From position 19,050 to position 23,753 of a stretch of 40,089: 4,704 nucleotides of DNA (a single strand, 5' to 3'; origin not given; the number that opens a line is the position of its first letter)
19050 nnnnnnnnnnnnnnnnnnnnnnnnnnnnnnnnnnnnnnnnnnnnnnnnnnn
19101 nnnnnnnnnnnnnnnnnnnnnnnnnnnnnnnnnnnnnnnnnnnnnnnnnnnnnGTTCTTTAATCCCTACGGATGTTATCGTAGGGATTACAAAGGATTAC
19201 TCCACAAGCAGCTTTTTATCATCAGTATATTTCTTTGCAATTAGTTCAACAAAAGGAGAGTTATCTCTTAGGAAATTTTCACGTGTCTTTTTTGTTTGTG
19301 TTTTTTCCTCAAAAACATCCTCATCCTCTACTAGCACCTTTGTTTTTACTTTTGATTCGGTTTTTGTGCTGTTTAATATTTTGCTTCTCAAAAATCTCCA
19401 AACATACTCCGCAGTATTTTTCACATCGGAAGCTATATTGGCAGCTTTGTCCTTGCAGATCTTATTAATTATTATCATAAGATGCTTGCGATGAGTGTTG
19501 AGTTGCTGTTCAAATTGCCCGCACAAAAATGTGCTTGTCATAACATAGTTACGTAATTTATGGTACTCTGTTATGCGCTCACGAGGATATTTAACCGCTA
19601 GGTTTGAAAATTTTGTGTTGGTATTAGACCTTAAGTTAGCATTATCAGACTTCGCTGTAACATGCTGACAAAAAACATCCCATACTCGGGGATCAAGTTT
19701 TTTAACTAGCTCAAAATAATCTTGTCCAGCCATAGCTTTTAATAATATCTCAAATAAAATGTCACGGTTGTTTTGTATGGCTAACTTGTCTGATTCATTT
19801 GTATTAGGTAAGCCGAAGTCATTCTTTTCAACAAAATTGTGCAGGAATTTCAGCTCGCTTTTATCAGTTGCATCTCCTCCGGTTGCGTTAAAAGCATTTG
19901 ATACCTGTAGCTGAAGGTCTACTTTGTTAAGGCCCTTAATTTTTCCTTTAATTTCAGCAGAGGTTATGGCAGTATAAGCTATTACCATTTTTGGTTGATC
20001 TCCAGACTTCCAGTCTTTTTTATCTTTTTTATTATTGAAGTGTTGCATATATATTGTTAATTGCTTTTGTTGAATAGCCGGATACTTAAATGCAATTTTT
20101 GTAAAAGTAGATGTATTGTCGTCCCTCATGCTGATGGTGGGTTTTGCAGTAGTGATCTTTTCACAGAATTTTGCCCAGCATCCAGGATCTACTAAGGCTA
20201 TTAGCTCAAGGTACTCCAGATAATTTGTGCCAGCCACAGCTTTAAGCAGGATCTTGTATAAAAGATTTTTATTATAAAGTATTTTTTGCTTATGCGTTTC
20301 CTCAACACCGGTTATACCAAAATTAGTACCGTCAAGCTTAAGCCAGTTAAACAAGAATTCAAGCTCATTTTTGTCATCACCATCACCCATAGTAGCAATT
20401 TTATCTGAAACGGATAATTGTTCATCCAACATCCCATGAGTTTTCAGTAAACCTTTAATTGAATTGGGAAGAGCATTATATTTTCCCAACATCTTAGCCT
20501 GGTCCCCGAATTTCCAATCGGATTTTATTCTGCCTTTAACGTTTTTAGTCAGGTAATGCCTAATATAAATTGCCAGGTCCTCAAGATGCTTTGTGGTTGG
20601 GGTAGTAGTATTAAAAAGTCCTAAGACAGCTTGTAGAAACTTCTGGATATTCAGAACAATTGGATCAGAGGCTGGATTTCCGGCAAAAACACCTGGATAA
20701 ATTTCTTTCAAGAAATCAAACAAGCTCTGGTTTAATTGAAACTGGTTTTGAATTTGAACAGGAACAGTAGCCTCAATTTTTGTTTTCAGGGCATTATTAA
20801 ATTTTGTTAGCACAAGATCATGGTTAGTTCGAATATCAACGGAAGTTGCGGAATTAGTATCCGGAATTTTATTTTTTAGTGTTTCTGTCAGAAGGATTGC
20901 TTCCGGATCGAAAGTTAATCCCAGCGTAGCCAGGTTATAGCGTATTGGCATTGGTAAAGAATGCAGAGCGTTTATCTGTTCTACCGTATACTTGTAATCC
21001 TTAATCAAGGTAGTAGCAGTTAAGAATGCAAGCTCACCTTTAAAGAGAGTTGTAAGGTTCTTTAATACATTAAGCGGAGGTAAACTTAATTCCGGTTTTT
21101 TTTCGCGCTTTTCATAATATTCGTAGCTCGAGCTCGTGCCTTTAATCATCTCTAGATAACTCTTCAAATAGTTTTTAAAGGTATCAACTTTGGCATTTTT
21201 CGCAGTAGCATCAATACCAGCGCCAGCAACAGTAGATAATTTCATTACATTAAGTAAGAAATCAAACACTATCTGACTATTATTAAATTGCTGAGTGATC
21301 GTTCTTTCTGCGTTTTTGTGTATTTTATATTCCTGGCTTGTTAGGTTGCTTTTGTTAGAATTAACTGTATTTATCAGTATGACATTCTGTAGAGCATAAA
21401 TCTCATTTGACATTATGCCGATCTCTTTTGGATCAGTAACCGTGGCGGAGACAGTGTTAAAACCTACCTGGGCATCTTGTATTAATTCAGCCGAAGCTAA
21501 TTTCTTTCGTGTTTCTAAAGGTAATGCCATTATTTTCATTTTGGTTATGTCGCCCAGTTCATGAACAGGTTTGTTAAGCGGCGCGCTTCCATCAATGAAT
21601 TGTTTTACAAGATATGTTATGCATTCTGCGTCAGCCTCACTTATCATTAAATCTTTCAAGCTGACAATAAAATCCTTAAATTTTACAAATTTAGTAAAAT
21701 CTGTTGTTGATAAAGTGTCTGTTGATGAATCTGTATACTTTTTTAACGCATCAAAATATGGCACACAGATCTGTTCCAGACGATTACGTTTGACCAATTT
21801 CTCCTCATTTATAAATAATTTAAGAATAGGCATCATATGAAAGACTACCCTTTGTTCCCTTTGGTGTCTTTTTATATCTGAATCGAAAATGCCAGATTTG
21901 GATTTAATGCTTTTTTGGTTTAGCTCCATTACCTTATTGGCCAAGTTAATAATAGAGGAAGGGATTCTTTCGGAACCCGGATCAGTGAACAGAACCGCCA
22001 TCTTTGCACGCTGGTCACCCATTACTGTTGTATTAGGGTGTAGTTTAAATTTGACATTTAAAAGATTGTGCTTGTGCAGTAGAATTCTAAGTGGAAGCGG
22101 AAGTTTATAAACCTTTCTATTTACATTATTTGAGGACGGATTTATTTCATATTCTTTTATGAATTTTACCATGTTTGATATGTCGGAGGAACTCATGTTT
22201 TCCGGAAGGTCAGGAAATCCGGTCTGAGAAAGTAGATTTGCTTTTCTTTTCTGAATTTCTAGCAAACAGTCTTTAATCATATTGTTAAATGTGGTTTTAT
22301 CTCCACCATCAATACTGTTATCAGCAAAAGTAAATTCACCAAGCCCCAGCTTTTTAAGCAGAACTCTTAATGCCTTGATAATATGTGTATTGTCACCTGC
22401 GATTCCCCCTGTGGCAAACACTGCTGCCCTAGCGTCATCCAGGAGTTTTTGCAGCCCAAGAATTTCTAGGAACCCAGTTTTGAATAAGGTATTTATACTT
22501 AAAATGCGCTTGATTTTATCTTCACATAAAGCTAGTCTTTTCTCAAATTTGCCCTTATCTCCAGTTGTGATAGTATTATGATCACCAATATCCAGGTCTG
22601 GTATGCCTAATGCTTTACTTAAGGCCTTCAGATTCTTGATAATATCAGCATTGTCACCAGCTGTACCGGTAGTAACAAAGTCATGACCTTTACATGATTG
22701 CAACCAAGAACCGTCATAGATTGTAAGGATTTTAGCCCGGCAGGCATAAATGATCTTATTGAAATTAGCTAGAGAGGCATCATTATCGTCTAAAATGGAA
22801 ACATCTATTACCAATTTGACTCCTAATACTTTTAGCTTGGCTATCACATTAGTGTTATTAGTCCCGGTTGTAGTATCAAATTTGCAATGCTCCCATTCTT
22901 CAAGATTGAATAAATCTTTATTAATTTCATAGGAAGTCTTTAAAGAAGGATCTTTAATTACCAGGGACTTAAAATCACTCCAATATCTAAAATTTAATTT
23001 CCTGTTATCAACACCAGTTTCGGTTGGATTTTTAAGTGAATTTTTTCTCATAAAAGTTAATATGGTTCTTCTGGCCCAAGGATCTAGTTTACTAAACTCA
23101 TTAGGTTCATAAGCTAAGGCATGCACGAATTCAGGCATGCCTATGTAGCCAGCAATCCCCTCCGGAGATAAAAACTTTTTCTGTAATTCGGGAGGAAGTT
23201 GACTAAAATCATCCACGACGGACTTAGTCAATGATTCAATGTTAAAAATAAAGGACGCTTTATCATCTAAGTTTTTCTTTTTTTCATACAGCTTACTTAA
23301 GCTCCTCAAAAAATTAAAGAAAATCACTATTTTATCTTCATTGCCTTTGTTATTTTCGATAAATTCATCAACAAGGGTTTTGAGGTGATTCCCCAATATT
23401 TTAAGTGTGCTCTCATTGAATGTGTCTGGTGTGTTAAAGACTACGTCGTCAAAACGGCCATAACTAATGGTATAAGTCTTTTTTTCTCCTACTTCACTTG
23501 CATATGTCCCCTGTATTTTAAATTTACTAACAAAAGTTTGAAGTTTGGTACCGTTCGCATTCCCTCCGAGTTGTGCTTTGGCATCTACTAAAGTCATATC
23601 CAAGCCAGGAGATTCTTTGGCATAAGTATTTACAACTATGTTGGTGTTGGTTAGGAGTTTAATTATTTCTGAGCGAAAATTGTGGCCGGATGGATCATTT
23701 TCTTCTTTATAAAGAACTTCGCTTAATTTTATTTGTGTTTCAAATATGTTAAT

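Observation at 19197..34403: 15.2-kb single ORF encoding a 5,068-aa orphan giant protein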

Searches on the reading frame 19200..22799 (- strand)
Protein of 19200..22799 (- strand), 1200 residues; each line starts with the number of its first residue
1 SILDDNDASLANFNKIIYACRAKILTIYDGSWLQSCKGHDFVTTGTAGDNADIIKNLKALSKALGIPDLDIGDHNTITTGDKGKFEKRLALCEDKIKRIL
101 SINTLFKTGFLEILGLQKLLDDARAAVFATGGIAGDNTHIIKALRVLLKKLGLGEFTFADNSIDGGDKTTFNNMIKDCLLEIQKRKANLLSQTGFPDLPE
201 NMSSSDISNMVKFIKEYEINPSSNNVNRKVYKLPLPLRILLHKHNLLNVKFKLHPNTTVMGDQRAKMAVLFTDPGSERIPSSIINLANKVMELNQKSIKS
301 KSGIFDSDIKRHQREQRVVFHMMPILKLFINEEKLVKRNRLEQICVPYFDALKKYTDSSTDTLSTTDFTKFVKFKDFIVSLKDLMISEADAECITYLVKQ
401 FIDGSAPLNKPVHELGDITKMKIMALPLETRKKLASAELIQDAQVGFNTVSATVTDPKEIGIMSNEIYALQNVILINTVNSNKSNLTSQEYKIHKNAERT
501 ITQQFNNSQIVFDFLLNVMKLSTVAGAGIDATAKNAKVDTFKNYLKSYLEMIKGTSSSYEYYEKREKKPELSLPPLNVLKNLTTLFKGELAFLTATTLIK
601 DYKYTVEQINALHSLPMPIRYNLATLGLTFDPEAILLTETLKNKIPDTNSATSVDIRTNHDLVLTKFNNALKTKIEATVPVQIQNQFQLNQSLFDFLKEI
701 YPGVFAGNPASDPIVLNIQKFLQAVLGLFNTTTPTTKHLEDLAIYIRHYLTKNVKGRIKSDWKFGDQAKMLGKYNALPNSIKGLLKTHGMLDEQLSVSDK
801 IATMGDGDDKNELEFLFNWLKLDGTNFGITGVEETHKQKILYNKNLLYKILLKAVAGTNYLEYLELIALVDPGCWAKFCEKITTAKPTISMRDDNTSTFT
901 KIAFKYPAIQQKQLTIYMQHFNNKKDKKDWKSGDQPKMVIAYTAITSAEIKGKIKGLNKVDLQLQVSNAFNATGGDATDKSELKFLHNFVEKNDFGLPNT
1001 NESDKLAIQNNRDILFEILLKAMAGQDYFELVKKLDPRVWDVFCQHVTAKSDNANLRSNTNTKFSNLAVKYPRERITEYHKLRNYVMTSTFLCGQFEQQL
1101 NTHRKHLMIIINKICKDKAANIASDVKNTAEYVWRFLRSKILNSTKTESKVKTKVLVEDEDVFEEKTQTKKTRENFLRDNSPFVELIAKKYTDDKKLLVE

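Call 37: find_related_loci(query=window:19200-22799:-, collection=metagenome_contigs, flank=10000)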
Query window:19200-22799:- (1200 aa) in metagenome_contigs; peptide patterns used: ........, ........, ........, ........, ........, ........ (x = any residue, [..] = any of these).
49 stretches matched a pattern, but none encodes a relative of the query by tblastn (E <= 1e-3).

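Call 38: predict_structure(protein=window:19200-22799:-)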
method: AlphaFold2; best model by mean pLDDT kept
length: 1200 residues; sequences in the alignment: 1
mean_pLDDT: 36.5   pTM: 0.23
mean pLDDT of the five models: 36.5, 29.0, 25.9, 24.4, 24.0
residues with pLDDT >= 90: 0; 70-90: 0; 50-70: 26; < 50: 1174
segments of 3 or more residues with pLDDT < 50: 1-45, 60-69, 90-302, 304-1162, 1164-1200
pLDDT, mean of each block of 10 residues (from residue 1): 35 33 33 41 46 50 44 51 52 43 34 36 37 37 44 39 38 41 37 34 38 40 39 38 37 29 31 31 35 34 37 32 34 34 36 35 33 32 31 35 30 32 31 34 32 31 32 33 38 37 34 33 30 35 37 33 29 31 33 30 33 34 33 34 33 32 34 34 36 41 41 39 38 36 37 35 38 38 39 36 39 41 33 36 42 42 41 45 36 39 37 38 39 35 31 33 38 39 43 43 44 47 41 42 40 30 35 36 34 32 36 39 41 39 32 30 37 35 36 29
secondary structure, 60 per line:
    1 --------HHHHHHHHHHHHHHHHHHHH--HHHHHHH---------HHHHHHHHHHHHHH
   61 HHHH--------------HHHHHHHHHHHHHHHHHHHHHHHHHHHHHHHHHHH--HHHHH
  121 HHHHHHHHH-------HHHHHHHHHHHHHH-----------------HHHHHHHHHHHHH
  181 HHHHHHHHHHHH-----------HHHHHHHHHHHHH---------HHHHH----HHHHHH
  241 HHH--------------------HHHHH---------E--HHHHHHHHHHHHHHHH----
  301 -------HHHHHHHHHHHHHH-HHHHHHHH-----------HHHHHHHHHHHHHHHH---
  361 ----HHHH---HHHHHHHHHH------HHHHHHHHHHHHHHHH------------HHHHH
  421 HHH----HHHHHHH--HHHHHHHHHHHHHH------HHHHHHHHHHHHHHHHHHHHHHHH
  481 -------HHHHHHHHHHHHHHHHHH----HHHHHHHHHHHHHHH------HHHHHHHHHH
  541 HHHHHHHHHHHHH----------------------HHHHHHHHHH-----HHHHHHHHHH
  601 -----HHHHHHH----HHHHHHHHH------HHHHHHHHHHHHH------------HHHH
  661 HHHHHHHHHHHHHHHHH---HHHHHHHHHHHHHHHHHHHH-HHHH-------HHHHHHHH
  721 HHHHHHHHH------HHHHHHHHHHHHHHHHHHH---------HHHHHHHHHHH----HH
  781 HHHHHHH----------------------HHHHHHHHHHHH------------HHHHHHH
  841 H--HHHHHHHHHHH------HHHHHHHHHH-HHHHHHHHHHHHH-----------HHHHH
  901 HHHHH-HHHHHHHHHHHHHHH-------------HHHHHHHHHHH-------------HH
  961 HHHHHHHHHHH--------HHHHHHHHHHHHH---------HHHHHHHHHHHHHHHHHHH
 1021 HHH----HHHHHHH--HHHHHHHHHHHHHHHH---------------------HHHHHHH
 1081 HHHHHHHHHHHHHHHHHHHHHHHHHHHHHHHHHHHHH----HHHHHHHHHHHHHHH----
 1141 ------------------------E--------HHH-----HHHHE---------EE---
elements in order (helices of 4 or more, strands of 3 or more residues): H9-28 H31-37 H47-64 H79-113 H116-129 H137-150 H168-192 H204-216 H226-230 H235-243 H264-268 H281-296 H308-321 H323-330 H342-357 H365-368 H372-381 H388-403 H416-423 H428-434 H437-450 H457-480 H488-505 H510-524 H531-553 H576-585 H591-600 H606-612 H617-625 H632-644 H657-677 H681-700 H702-705 H713-729 H736-754 H764-774 H779-787 H810-821 H834-841 H844-854 H861-870 H872-884 H896-905 H907-921 H935-945 H959-971 H980-992 H1002-1023 H1028-1034 H1037-1052 H1074-1117 H1122-1136 H1182-1185

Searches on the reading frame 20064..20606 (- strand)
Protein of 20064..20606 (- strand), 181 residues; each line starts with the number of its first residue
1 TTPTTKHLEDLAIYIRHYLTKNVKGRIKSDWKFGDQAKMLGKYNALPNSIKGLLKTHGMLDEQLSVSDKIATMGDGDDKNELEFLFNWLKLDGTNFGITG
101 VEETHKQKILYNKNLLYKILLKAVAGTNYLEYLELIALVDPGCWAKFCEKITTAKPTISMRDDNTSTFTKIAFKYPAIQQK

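Call 55: search_solved_structures(query=A1, max_evalue=10)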
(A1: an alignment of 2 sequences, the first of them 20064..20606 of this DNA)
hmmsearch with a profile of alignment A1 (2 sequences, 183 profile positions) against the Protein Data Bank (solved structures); distinct sequences matched with E-value up to 10: 0.

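Call 57: find_homologous_proteins(query=A1, max_evalue=10)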
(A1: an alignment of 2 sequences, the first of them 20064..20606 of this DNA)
Query A1 (2 sequences): 395 candidates shared short words with the query, none scored E <= 10.

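Call 60: predict_structure(alignment_id=A1)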
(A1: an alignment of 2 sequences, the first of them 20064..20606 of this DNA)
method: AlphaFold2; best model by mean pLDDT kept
length: 181 residues; sequences in the alignment: 2
mean_pLDDT: 60.1   pTM: 0.52
mean pLDDT of the five models: 60.1, 57.0, 55.1, 51.6, 47.8
residues with pLDDT >= 90: 0; 70-90: 29; 50-70: 116; < 50: 36
segments of 3 or more residues with pLDDT < 50: 22-34, 93-100, 155-164, 177-181
pLDDT, mean of each block of 10 residues (from residue 1): 66 62 44 52 68 59 68 67 68 48 59 71 65 70 68 48 50 50 37
secondary structure, 60 per line:
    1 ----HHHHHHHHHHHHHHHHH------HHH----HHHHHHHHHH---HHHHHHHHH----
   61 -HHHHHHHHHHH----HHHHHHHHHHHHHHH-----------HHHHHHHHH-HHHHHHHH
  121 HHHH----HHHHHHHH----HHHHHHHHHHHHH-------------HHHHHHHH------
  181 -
elements in order: H5-21 H35-44 H48-56 H62-72 H77-91 H103-111 H113-124 H129-136 H141-153 H167-174

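Call 62: fold_search(model_id=the predicted structure, library=pdb)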
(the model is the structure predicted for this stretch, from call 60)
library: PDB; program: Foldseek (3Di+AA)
matches with E <= 10: 18; with E <= 0.001: 0
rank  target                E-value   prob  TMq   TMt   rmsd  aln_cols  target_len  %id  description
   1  8b6h_EK               3.1e+00  0.05  0.17  0.18  21.0       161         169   14  Cryo-EM structure of cytochrome c oxidase dimer (complex IV) from respiratory supercomplex of Tetrahymena thermophila (released 2023-03-29)
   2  5q1i_A                3.8e+00  0.03  0.17  0.15  18.2       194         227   12  Ligand binding to FARNESOID-X-RECEPTOR (released 2017-07-05)
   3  4guk_A                3.8e+00  0.03  0.15  0.15  14.8       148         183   11  New crystal form structure of human NCS1 (released 2013-12-25)
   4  8qta                  4.4e+00  0.06  0.22  0.12  12.1       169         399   14  Cryo-EM structure of Streptococcus pneumoniae NADPH oxidase F397A mutant in complex with NADPH (released 2024-07-24)
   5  7x8u                  4.9e+00  0.02  0.17  0.15  17.0       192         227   15  Crystal structure of the N-terminal Solanaceae domain of the Sw-5b NLR immune receptor (released 2023-03-22)
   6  8qt6                  5.7e+00  0.05  0.22  0.12  11.7       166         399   14  Cryo-EM structure of Streptococcus pneumoniae NADPH oxidase (released 2024-07-24)
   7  9k7y_0                6.3e+00  0.08  0.31  0.27  10.4       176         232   13  Cryo-EM structure of designed zinc-induced icosahedron Cage-i53-Zn1-HEHE-14 (released 2025-10-29)
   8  8bsa_A                7.0e+00  0.02  0.16  0.17  16.5       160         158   13  Vc1313-LBD bound to D-arginine (released 2023-06-07)
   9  6xi6                  7.4e+00  0.04  0.23  0.18  19.3       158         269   13  Hierarchical design of multi-scale protein complexes by combinatorial assembly of oligomeric helical bundle and repeat p (released 2021-06-02)
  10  5jub_B                7.8e+00  0.03  0.18  0.15  12.0       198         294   14  Crystal structure of ComR from S.thermophilus in complex with DNA and its signalling peptide ComS. (released 2016-10-26)
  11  9hfi                  8.2e+00  0.03  0.23  0.21  11.2       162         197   15  Crystal structure of human TRF1 TRFH domain in complex with compound 17 (released 2025-11-26)
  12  5jub_A                8.2e+00  0.03  0.20  0.15  12.1       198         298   13  Crystal structure of ComR from S.thermophilus in complex with DNA and its signalling peptide ComS. (released 2016-10-26)
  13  7u8o_S                8.2e+00  0.02  0.16  0.13  14.8       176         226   15  Structure of porcine V-ATPase with mEAK7 and SidK, Rotary state 2 (released 2022-07-06)
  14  6swr_B                8.2e+00  0.01  0.14  0.12  14.3       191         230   12  Crystal structure of the lysosomal potassium channel MtTMEM175 T38A mutant soaked with zinc (released 2020-04-15)
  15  6hd8_B                8.2e+00  0.01  0.14  0.12  14.3       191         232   12  Crystal structure of the potassium channel MtTMEM175 in complex with a Nanobody-MBP fusion protein (released 2019-08-28)
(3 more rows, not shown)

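Call 81: fold_search(model_id=the predicted structure, library=viral)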
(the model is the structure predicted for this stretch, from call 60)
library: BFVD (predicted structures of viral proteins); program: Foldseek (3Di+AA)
matches with E <= 10: 31; with E <= 0.001: 0
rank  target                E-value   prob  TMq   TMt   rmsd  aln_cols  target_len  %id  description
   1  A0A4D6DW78            1.5e+00  0.08  0.20  0.12  17.6       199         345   13  Zn-ribbon domain containing protein [Edwardsiella phage pEt-SU]
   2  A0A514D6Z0            1.8e+00  0.11  0.25  0.08  17.7       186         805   12  (no name in the UniProt tables at hand)
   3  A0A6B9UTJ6            1.8e+00  0.06  0.15  0.11  17.5       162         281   12  (no name in the UniProt tables at hand)
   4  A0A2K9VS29            3.2e+00  0.07  0.17  0.05  20.5       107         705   14  HOAR [Mythimna unipuncta nucleopolyhedrovirus]
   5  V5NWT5                3.3e+00  0.06  0.17  0.19  13.9       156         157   15  Uncharacterized protein [Chelonid alphaherpesvirus 5]
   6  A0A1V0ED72            3.7e+00  0.05  0.19  0.20  16.6       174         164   11  (no name in the UniProt tables at hand)
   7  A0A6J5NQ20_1          4.1e+00  0.02  0.15  0.05  16.2       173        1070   16  Large polyvalent protein associated domain-containing protein [uncultured Caudovirales phage]
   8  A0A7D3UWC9            4.3e+00  0.03  0.20  0.18  22.9       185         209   14  CAAX protease [Fadolivirus FV1/VV64]
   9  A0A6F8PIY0            4.8e+00  0.07  0.29  0.22  17.8       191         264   11  (no name in the UniProt tables at hand)
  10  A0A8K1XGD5            4.8e+00  0.03  0.19  0.06  26.1       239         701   10  Uncharacterized protein [Hangzhou lispivirus 1]
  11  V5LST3                5.0e+00  0.07  0.22  0.29  15.6       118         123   14  (no name in the UniProt tables at hand)
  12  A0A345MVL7            5.0e+00  0.04  0.22  0.13  34.8       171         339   15  (no name in the UniProt tables at hand)
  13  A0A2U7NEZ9            5.0e+00  0.03  0.18  0.12  17.4       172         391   14  Uncharacterized protein [Pseudomonas phage PspYZU05]
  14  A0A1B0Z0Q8            5.6e+00  0.04  0.27  0.17  19.3       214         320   12  (no name in the UniProt tables at hand)
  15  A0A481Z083            5.6e+00  0.03  0.17  0.23  17.7       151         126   16  Uncharacterized protein [Mimivirus LCMiAC01]
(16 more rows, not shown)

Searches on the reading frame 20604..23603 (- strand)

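Call 5: search_protein_families(library=pfam, proteins=[window:20604-23603:-], max_evalue=1)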
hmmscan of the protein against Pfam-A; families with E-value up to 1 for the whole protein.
window:20604-23603:- (1000 aa): 0 families

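Call 8: search_protein_families(library=ncbifam, proteins=[window:20604-23603:-], max_evalue=0.1)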
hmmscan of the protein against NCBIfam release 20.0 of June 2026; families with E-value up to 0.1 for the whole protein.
window:20604-23603:- (1000 aa): 0 families

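Call 20: search_protein_families(library=padloc, proteins=[window:20604-23603:-], max_evalue=0.1)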
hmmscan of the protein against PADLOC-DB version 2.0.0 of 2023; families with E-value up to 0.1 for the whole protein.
window:20604-23603:- (1000 aa): 0 families

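Call 21: search_protein_families(library=phrogs, proteins=[window:20604-23603:-], max_evalue=0.1)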
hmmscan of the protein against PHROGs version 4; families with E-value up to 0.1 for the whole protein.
window:20604-23603:- (1000 aa): 1 family
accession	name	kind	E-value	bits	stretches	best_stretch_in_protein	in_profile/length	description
phrog_17698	-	integration and excision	0.063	14.2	0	72-105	4-33/60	transposase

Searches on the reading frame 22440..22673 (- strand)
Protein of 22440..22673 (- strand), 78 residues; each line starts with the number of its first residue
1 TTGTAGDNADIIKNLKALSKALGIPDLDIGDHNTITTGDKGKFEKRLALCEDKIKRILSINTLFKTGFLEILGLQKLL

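Call 56: search_solved_structures(query=A2, max_evalue=10)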
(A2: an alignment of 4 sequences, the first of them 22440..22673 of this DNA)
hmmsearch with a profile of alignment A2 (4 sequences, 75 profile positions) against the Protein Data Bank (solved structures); distinct sequences matched with E-value up to 10: 22.
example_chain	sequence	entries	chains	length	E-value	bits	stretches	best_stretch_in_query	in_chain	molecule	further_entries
8ywh_A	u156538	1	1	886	0.21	15.1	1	6-31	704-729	sCas9 (Compact SaCas9)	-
8zcy_A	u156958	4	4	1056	0.23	14.9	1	6-31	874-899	CRISPR-associated endonuclease Cas9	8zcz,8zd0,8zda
7enr_A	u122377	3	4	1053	0.24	14.9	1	6-31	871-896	CRISPR-associated endonuclease Cas9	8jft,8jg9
7eni_A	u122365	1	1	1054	0.24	14.9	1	6-31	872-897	CRISPR-associated endonuclease Cas9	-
7vw3_A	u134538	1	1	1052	0.25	14.8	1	6-31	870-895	CRISPR-associated endonuclease Cas9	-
4lui_A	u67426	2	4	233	0.26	14.8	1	9-30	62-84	Orotidine 5'-phosphate decarboxylase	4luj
7el1_A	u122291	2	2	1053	0.27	14.7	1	6-31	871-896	CRISPR-associated endonuclease Cas9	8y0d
5axw_A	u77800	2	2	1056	0.27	14.7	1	6-31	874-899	CRISPR-associated endonuclease Cas9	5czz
9mb7_A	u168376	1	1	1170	0.28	14.7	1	6-31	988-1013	Ubiquitin-like protein SMT3,CRISPR-associated endonuclease Cas9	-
9mb6_A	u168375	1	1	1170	0.29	14.6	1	6-31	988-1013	Ubiquitin-like protein SMT3,CRISPR-associated endonuclease Cas9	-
2qn0_A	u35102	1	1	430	0.3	14.6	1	32-70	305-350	Neurotoxin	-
3deb_A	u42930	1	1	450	0.33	14.4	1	32-70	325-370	Botulinum neurotoxin C1 light chain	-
7zzz_J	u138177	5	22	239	0.37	14.3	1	6-50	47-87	Major capsid protein P5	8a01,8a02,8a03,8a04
8gcp_C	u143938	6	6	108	0.78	13.2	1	2-28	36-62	Guanine nucleotide-binding protein subunit gamma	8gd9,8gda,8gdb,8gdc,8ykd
6rmv_B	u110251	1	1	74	0.8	13.2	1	3-28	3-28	Guanine nucleotide-binding protein G(I)/G(S)/G(O) subunit gamma-2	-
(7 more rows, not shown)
